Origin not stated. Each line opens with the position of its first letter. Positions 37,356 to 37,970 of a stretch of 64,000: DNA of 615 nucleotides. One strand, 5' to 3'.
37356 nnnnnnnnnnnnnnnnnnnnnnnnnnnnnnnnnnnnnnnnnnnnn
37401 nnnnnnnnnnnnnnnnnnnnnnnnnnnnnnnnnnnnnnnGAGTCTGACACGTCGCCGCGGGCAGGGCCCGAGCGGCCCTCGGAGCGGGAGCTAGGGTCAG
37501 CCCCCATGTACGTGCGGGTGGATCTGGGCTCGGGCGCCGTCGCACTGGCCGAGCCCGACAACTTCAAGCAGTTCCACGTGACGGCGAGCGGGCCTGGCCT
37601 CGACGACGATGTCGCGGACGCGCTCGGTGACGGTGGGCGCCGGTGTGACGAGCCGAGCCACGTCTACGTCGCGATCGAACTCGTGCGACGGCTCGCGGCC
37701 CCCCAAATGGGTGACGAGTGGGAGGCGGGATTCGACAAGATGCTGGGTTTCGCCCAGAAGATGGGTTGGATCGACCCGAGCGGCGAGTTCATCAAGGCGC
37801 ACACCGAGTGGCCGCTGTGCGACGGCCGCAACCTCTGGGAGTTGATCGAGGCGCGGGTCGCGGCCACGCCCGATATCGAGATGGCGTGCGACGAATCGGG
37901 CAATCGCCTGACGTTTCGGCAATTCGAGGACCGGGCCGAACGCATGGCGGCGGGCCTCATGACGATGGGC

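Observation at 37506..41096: The Sec-ArsC is embedded in a catabolic operon (fused CoA ligase - ArsC(Sec) - Rieske oxygenase), not an ars operon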

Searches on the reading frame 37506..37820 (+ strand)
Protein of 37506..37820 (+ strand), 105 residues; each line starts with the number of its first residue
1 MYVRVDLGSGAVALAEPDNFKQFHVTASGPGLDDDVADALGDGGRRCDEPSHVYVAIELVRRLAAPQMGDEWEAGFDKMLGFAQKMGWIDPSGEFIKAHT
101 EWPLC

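Call 36: search_protein_families(library=pfam, proteins=[window:37506-37820:+], max_evalue=0.0001)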
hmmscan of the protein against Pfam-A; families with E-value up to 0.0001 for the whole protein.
window:37506-37820:+ (105 aa): 0 families

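Call 77: find_homologous_proteins(query=window:37506-37820:+, max_evalue=0.001)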
Query window:37506-37820:+ (105 aa): 9 proteins with E <= 0.001 among 79 candidates.
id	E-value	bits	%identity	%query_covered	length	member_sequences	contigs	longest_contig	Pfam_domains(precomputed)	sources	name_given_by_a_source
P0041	9.3e-53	195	80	100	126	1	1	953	-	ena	-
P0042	2.2e-47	178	75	98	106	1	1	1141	-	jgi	jgi:hypothetical protein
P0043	1.1e-45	172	77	96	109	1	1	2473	-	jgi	jgi:hypothetical protein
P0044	1.7e-38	149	64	96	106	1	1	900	-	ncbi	-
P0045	2.0e-37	146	70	91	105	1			-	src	-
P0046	1.9e-30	123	75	73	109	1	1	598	-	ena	-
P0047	7.4e-26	108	74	59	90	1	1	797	-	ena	-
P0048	3.7e-25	106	88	56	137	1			-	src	-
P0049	3.7e-10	58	84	35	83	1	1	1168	-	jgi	jgi:hypothetical protein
